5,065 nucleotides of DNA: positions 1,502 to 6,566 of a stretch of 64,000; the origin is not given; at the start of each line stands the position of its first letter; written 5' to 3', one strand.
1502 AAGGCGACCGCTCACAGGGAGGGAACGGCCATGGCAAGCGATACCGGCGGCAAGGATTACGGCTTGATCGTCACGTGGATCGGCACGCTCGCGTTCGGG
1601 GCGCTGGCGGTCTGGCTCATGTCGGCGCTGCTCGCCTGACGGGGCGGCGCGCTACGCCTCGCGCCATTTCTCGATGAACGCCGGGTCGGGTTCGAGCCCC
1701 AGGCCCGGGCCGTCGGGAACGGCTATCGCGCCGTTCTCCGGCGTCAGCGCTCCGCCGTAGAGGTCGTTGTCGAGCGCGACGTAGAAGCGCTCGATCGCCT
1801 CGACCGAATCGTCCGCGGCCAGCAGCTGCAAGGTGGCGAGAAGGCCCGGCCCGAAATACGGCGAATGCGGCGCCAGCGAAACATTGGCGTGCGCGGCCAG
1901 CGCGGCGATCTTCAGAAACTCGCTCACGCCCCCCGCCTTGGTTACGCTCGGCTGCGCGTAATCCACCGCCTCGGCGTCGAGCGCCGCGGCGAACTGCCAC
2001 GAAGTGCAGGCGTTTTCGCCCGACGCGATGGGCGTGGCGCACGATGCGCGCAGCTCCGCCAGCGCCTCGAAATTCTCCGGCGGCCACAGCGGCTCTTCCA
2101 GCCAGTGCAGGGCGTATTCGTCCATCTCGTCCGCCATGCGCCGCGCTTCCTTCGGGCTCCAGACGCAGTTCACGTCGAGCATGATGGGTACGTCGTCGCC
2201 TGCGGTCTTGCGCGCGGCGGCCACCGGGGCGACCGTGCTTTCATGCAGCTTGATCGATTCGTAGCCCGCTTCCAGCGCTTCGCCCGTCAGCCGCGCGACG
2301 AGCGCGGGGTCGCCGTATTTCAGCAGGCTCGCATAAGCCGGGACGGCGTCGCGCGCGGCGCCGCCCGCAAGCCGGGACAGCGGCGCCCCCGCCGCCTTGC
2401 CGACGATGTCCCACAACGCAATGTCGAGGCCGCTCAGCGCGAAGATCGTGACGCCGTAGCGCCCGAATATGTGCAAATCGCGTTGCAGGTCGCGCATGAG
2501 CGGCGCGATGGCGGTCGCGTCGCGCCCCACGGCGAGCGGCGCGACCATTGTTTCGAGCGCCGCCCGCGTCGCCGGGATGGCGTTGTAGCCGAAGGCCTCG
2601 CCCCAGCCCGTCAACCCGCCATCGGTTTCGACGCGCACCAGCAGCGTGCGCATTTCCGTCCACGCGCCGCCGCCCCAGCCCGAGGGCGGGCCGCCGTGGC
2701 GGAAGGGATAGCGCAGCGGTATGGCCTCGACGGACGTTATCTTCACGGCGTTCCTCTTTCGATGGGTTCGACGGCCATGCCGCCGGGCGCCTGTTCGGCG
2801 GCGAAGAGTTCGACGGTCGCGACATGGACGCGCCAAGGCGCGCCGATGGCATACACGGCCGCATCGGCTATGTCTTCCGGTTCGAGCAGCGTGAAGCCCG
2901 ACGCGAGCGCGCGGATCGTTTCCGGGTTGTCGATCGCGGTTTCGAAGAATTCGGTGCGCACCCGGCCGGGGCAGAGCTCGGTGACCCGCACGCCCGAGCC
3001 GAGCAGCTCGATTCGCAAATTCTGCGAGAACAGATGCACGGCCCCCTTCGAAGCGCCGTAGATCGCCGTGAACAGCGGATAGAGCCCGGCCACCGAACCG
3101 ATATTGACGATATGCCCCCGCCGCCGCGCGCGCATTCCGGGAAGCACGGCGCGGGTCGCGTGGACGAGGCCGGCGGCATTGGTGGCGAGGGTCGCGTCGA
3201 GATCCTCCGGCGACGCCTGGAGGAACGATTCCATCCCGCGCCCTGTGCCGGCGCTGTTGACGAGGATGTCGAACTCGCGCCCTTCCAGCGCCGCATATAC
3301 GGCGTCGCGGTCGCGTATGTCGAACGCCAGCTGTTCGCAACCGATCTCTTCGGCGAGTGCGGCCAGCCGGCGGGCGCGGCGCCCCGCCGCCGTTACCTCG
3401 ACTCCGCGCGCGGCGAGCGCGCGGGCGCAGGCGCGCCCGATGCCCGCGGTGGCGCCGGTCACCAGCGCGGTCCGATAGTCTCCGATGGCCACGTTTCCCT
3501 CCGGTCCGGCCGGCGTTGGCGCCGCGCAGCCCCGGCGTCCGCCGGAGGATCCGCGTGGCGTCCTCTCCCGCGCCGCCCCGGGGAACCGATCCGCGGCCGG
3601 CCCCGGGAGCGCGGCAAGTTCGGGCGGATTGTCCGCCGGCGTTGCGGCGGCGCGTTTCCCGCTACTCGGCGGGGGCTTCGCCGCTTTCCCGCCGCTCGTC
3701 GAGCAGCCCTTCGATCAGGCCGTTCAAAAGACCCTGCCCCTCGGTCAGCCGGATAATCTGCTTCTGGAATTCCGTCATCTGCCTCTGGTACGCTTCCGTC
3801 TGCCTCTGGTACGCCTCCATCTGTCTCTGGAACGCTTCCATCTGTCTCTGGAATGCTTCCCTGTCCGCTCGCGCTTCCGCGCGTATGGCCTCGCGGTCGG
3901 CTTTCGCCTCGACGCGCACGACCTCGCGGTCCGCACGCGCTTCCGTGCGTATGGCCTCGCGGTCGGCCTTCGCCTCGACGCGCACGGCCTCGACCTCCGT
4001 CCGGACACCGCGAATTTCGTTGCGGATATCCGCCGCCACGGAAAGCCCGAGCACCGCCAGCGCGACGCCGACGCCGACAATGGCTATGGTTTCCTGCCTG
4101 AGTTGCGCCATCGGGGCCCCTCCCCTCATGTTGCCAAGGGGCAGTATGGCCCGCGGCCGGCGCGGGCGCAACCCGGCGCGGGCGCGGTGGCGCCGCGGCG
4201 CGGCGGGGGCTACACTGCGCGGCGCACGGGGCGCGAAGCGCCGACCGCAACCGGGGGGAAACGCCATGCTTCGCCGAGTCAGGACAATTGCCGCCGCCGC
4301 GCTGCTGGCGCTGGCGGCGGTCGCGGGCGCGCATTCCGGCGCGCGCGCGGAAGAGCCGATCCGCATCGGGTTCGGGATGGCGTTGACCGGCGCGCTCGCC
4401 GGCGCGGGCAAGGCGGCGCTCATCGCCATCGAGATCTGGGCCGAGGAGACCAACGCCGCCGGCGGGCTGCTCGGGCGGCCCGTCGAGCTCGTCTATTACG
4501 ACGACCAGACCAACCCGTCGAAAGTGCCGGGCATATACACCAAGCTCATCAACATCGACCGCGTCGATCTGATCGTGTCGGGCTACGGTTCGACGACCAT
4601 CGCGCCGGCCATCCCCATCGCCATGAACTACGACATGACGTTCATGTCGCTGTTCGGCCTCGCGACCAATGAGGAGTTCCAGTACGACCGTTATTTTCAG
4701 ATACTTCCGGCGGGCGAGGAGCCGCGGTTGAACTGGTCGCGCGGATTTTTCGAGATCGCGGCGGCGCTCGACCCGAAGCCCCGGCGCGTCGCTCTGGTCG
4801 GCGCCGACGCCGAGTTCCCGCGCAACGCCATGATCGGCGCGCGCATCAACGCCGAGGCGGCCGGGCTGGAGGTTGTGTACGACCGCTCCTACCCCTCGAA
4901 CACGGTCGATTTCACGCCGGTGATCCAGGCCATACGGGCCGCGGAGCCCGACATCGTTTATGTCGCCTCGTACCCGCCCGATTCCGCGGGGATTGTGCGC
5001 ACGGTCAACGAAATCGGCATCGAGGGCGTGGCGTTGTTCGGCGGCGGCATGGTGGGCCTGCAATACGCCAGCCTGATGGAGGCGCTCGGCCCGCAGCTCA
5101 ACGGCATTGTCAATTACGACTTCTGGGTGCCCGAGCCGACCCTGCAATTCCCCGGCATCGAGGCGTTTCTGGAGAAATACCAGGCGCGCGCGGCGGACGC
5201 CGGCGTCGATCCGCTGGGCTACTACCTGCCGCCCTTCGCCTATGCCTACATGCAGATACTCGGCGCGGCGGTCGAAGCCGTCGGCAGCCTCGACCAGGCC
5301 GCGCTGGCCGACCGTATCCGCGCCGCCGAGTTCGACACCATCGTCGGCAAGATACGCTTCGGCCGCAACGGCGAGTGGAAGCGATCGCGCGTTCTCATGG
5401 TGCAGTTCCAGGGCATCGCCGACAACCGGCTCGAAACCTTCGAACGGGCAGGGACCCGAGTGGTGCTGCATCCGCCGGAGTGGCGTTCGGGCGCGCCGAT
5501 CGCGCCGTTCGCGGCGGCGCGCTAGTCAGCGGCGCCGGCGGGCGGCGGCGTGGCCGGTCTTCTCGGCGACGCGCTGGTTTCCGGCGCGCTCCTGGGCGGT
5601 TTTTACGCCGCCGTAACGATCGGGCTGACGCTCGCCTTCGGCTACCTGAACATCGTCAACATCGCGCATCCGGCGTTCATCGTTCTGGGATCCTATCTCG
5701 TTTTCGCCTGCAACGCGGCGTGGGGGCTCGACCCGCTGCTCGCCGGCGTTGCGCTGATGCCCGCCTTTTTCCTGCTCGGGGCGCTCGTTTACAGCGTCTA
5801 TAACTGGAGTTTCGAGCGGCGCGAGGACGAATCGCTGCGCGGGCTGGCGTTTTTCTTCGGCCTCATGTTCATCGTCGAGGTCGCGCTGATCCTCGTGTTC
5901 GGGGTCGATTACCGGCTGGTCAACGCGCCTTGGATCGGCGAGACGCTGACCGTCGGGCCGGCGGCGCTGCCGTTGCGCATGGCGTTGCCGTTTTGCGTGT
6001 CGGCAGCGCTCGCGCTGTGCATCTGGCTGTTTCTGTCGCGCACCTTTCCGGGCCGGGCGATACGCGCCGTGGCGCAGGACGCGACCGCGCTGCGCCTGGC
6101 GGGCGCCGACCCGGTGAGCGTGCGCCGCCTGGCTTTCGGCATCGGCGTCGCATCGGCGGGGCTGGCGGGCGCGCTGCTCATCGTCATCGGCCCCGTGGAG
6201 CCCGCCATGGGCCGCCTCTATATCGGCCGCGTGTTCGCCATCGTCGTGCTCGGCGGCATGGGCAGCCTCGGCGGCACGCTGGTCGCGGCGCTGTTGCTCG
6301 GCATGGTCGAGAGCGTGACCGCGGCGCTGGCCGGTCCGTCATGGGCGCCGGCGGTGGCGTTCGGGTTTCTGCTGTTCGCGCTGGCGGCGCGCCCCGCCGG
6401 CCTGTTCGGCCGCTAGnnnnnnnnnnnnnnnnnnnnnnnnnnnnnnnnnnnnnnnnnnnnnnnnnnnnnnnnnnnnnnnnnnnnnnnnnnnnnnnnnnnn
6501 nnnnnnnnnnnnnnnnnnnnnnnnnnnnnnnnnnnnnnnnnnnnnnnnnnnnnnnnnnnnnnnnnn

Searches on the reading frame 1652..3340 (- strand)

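Call 11: search_protein_families(library=pfam, proteins=[window:1652-3340:-], max_evalue=0.001)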
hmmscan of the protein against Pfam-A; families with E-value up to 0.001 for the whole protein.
window:1652-3340:- (562 aa): 2 families
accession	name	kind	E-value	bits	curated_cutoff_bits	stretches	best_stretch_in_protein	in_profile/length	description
PF13378.12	MR_MLE_C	-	2.2e-58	198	29.4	1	350-553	4-217/219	Enolase C-terminal domain-like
PF02746.21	MR_MLE_N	-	9.4e-17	61.7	22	1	229-326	25-117/117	Mandelate racemase / muconate lactonizing enzyme, N-terminal domain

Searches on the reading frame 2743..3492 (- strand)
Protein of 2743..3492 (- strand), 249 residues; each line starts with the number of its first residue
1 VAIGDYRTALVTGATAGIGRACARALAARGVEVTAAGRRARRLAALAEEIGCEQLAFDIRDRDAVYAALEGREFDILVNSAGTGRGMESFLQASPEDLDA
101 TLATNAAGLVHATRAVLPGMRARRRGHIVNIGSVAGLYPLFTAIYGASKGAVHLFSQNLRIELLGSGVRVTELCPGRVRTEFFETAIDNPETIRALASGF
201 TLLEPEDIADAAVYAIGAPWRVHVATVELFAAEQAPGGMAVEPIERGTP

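Call 11: search_protein_families(library=pfam, proteins=[window:2743-3492:-], max_evalue=0.001)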
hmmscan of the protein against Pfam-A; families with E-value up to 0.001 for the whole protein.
window:2743-3492:- (249 aa): 8 families
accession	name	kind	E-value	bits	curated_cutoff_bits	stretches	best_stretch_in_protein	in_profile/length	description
PF00106.31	adh_short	-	2.2e-44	151.7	26.6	1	8-186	2-190/195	short chain dehydrogenase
PF13561.12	adh_short_C2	-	1.7e-31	110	27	1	13-214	1-215/236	Enoyl-(Acyl carrier protein) reductase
PF01370.27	Epimerase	-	2.6e-09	37.3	20.9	1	9-135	1-116/240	NAD dependent epimerase/dehydratase family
PF13460.12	NAD_binding_10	-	2.6e-08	34.4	27.2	1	13-134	1-99/184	NAD(P)H-binding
PF08659.16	KR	-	2.5e-05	24.7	22.6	1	8-137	2-140/180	KR domain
PF03435.24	Sacchrp_dh_NADP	-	3.3e-05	24.7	25.1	1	10-82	2-77/129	Saccharopine dehydrogenase NADP binding domain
PF04321.23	RmlD_sub_bind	-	7.2e-05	22.4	27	1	9-81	3-59/287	RmlD substrate binding domain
PF00107.32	ADH_zinc_N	-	0.00015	22.2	31.8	1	17-93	1-78/129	Zinc-binding dehydrogenase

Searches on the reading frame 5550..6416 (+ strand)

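Call 11: search_protein_families(library=pfam, proteins=[window:5550-6416:+], max_evalue=0.001)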
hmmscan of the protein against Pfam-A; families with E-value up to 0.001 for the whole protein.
window:5550-6416:+ (288 aa): 1 family
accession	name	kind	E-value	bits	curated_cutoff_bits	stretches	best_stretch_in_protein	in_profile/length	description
PF02653.21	BPD_transp_2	-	1.7e-30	106.5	26.8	1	10-278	3-269/269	Branched-chain amino acid transport system / permease component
